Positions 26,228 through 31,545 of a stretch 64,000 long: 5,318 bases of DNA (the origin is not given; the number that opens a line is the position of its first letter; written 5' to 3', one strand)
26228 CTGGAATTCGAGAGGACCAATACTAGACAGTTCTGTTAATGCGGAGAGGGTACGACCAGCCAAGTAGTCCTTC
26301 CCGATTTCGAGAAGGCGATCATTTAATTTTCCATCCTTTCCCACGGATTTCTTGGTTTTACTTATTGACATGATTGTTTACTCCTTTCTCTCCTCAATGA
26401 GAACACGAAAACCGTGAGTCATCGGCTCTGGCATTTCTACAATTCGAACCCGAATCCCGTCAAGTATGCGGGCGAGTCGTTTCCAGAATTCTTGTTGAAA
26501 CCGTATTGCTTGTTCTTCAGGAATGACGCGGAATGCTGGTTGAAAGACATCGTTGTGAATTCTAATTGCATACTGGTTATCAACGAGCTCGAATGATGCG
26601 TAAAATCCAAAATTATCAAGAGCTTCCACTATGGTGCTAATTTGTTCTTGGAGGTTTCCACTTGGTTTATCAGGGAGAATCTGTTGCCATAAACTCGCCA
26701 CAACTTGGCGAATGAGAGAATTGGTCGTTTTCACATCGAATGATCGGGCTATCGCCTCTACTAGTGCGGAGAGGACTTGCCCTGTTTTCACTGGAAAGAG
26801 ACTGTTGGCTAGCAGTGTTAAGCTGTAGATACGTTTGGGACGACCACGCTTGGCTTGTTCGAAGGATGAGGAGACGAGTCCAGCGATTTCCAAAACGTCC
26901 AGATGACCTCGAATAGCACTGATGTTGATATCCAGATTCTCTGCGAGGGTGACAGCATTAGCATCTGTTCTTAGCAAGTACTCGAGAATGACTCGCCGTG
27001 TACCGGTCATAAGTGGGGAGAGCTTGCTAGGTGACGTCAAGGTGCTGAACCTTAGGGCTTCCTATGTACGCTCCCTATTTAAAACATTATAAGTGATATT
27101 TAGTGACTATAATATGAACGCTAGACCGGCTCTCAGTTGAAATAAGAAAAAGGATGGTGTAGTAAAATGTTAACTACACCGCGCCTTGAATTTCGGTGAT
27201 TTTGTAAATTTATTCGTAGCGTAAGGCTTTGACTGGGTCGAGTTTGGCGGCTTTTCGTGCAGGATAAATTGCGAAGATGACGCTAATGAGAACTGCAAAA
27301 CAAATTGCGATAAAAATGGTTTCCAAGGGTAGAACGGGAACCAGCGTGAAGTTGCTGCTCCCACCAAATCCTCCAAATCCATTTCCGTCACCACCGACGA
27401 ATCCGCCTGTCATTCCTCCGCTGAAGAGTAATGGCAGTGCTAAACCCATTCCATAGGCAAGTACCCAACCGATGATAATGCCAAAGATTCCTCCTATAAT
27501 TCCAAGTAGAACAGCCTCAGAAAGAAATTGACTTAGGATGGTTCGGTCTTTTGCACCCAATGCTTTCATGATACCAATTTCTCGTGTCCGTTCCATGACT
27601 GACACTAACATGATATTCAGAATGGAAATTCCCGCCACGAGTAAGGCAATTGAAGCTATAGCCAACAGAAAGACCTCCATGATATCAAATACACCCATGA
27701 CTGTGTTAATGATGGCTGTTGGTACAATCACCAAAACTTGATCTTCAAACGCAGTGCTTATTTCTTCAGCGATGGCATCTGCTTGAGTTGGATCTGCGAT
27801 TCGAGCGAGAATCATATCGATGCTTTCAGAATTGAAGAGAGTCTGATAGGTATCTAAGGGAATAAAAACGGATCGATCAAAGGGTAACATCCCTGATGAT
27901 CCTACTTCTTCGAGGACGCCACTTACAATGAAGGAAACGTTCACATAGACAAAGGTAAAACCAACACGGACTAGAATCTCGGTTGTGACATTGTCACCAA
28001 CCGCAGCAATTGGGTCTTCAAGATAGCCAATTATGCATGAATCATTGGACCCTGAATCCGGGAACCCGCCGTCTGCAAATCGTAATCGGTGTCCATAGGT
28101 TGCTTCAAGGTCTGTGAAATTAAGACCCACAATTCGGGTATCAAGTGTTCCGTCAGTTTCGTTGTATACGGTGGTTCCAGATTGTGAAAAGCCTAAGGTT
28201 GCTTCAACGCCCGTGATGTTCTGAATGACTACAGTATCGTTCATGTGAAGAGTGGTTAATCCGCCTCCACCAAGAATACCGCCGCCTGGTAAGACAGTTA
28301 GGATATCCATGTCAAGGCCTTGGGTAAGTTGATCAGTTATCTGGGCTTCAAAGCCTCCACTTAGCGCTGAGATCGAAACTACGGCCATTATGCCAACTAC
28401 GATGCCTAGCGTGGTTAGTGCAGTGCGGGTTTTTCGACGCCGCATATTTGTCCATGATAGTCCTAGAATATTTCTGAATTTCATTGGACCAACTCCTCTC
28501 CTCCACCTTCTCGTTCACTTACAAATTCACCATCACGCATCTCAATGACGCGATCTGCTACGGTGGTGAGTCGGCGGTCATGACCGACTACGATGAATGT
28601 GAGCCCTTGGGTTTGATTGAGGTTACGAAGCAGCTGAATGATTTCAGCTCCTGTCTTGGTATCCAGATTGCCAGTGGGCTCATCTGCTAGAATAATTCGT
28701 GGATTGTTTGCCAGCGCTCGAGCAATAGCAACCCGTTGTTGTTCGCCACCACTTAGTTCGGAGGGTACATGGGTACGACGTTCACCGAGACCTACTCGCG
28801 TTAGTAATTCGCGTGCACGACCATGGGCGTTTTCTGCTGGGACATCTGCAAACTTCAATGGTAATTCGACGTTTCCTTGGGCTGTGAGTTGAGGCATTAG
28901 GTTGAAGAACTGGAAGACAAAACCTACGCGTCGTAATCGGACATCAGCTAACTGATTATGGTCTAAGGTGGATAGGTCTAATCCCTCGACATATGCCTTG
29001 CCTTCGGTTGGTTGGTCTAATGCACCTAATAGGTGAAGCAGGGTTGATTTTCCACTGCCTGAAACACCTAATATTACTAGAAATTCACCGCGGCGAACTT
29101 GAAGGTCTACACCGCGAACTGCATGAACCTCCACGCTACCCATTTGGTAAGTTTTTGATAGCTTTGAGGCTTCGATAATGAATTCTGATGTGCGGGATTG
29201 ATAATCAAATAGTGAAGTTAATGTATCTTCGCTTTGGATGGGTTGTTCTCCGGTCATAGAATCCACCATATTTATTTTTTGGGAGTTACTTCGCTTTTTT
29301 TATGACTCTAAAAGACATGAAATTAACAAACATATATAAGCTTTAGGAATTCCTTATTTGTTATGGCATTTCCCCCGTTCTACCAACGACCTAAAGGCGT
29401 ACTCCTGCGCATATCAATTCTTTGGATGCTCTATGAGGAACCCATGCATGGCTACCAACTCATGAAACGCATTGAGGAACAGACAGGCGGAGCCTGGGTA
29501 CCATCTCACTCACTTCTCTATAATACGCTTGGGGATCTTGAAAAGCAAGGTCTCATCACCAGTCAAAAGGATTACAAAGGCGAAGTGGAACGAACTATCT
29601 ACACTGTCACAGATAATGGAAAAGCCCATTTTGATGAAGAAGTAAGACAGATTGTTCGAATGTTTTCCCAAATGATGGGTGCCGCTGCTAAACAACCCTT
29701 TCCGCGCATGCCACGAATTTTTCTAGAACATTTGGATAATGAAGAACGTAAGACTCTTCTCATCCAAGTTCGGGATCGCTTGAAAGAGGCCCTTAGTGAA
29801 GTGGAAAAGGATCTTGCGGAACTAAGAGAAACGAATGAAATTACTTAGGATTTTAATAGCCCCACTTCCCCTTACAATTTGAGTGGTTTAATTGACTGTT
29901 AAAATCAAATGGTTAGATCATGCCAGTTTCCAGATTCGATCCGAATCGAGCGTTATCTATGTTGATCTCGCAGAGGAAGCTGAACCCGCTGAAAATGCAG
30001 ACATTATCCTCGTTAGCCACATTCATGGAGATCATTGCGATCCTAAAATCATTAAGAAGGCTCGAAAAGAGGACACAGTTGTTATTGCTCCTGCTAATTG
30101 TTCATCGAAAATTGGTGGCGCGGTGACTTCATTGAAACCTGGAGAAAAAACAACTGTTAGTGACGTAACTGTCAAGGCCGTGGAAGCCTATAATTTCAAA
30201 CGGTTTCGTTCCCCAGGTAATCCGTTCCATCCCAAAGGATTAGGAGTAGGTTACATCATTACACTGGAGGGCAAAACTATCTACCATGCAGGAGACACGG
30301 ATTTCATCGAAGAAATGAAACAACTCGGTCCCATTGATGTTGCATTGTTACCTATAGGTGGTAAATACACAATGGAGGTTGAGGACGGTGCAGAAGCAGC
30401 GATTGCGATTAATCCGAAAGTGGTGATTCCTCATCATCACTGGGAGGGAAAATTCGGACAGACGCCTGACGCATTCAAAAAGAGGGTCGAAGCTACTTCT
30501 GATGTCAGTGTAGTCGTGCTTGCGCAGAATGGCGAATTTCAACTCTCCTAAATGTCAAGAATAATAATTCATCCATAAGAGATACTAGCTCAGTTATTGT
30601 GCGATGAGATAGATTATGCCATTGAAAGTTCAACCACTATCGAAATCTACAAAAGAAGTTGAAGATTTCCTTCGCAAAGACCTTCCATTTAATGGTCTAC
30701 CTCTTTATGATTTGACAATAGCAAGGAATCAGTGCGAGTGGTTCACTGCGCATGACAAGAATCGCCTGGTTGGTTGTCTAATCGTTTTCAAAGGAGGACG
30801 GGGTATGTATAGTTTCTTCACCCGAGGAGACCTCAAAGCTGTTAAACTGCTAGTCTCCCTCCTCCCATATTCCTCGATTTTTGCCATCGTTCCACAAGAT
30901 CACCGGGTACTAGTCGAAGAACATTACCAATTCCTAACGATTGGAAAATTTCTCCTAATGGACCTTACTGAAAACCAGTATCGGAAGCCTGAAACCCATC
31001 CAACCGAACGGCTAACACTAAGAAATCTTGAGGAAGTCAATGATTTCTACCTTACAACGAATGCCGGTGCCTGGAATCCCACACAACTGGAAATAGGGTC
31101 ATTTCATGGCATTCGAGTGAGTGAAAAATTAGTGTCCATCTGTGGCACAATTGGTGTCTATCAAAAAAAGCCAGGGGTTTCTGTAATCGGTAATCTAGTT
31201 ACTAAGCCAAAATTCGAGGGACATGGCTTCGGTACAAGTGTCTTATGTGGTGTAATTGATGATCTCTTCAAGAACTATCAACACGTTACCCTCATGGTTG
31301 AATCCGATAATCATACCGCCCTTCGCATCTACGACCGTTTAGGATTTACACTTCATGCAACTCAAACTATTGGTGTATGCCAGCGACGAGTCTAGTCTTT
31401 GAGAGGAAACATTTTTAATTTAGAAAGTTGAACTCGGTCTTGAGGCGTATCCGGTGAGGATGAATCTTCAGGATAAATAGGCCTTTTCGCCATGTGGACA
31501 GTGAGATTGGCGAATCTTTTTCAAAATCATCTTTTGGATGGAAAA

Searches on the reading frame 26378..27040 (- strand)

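Call 29: search_protein_families(library=pfam, proteins=[window:26378-27040:-], max_evalue=0.0001)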
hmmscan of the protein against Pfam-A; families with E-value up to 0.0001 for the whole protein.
window:26378-27040:- (220 aa): 1 family
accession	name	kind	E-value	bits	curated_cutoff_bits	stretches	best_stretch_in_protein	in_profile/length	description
PF01022.26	HTH_5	-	3.8e-06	27.1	22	1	14-58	3-47/47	Bacterial regulatory protein, arsR family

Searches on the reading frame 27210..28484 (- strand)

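Call 29: search_protein_families(library=pfam, proteins=[window:27210-28484:-], max_evalue=0.0001)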
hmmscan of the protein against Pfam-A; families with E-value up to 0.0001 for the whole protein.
window:27210-28484:- (424 aa): 2 families
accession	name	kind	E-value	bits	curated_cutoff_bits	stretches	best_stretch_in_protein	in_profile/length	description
PF12704.14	MacB_PCD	-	2.3e-25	90.6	27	1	21-244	1-206/207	MacB-like periplasmic core domain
PF02687.27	FtsX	-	3.2e-19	69.6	25.5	1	275-417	2-120/120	FtsX-like permease C-terminal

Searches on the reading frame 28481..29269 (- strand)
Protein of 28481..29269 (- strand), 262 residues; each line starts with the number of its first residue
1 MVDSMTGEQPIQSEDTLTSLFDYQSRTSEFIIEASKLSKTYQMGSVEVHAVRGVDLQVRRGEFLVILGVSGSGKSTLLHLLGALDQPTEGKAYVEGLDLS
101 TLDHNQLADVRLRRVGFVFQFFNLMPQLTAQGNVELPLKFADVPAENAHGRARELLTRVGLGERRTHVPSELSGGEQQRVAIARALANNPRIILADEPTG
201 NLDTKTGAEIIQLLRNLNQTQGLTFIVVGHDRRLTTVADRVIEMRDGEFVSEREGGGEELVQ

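Call 29: search_protein_families(library=pfam, proteins=[window:28481-29269:-], max_evalue=0.0001)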
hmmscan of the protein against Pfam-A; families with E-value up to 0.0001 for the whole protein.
window:28481-29269:- (262 aa): 4 families
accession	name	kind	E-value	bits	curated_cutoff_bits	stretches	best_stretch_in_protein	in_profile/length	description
PF00005.33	ABC_tran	-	2.1e-33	116.3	25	1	52-199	2-136/137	ABC transporter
PF02463.25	SMC_N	-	1.8e-06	28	40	0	170-245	135-212/220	RecF/RecN/SMC N terminal domain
PF13401.12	AAA_22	-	2.4e-05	25.1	27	1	61-231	5-124/130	AAA domain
PF13191.12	AAA_16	-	7.2e-05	23.8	32.6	0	58-223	19-164/167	AAA ATPase domain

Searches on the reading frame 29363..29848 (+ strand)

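Call 29: search_protein_families(library=pfam, proteins=[window:29363-29848:+], max_evalue=0.0001)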
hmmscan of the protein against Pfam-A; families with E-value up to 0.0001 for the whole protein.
window:29363-29848:+ (161 aa): 3 families
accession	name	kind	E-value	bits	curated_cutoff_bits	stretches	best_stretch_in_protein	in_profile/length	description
PF03551.20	PadR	-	1.4e-19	70.3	27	1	19-91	1-74/75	Transcriptional regulator PadR-like family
PF13601.12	HTH_34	-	6.5e-09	36.3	27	1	16-97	2-76/80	Winged helix DNA-binding domain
PF02334.22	RTP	-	6.9e-05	23.7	26.7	0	14-89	9-88/113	Replication terminator protein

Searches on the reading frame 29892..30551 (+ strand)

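Call 29: search_protein_families(library=pfam, proteins=[window:29892-30551:+], max_evalue=0.0001)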
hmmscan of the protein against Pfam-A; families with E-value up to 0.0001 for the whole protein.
window:29892-30551:+ (219 aa): 2 families
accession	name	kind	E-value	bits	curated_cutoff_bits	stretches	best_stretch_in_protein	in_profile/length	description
PF13483.12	Lactamase_B_3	-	3.1e-32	112.2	24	1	4-182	1-160/160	Beta-lactamase superfamily domain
PF12706.13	Lactamase_B_2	-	3.6e-19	69.6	27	1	31-183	26-200/200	Beta-lactamase superfamily domain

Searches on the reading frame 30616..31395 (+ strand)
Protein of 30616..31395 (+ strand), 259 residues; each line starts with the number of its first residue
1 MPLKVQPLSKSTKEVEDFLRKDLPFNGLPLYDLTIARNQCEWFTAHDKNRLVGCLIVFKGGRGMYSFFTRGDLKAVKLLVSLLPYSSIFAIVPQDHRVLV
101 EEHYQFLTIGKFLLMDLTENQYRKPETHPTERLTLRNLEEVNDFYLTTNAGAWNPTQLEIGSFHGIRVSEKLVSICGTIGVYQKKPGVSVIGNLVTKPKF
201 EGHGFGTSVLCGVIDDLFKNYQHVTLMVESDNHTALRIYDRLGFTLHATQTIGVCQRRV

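Call 29: search_protein_families(library=pfam, proteins=[window:30616-31395:+], max_evalue=0.0001)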
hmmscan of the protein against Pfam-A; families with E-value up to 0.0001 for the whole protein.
window:30616-31395:+ (259 aa): 5 families
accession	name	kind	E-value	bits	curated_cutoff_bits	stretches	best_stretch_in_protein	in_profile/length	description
PF08445.16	FR47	-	7e-11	42.4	22.1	1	185-248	19-81/86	FR47-like protein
PF00583.31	Acetyltransf_1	-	7.7e-10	39.5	20.7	1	166-244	38-116/116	Acetyltransferase (GNAT) family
PF13508.13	Acetyltransf_7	-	2e-08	34.9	27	1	174-245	13-83/84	Acetyltransferase (GNAT) domain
PF13673.13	Acetyltransf_10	-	8e-08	32.8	23.6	1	174-247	41-110/128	Acetyltransferase (GNAT) domain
PF13302.13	Acetyltransf_3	-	2e-05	25.8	25.4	1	137-245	33-138/138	Acetyltransferase (GNAT) domain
